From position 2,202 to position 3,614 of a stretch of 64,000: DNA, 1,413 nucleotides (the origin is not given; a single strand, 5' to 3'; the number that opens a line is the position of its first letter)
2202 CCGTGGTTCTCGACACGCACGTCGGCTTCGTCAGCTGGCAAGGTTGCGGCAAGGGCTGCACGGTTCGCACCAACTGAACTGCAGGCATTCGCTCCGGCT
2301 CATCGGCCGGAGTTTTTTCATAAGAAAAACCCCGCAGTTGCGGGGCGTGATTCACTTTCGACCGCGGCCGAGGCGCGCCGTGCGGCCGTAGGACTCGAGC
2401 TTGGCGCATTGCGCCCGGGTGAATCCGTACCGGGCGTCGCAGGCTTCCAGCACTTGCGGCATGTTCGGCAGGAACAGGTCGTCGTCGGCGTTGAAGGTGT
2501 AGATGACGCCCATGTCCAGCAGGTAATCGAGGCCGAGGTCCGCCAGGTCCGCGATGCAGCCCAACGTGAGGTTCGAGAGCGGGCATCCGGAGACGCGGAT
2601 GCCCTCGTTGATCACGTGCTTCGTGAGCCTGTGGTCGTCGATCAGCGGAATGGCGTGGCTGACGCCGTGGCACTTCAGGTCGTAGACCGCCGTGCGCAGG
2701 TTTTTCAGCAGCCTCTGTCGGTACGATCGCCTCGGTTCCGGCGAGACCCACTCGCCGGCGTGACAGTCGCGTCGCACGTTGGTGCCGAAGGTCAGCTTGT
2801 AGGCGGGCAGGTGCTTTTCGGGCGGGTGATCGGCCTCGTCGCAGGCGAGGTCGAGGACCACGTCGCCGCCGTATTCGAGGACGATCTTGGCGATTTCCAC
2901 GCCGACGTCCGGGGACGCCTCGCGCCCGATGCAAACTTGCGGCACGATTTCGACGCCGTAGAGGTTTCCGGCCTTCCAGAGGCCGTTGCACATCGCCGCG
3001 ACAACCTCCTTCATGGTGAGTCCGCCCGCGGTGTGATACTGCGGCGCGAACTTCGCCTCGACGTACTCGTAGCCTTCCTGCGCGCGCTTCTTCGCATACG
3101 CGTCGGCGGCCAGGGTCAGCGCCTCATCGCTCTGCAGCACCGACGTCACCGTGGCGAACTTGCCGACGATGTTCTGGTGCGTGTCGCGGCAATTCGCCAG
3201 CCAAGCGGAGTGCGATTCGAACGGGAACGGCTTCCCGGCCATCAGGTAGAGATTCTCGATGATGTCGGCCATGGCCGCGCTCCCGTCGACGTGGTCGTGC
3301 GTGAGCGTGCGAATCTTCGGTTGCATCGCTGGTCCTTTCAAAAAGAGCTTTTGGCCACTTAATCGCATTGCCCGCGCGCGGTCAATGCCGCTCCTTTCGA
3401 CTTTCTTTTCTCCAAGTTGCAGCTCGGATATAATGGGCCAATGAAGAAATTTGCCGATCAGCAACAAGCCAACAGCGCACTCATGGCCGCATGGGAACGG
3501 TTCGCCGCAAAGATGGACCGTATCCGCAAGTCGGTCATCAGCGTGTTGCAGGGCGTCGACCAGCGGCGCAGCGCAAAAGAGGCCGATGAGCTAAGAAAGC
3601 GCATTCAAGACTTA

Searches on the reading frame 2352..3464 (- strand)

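Call 36: search_protein_families(library=pfam, proteins=[window:2352-3464:-], max_evalue=0.0001)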
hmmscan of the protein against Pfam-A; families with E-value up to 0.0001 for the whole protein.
window:2352-3464:- (370 aa): 1 family
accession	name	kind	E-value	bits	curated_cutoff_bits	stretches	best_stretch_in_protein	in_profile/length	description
PF00962.28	A_deaminase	-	5.4e-35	121.5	27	1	54-357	4-306/330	Adenosine deaminase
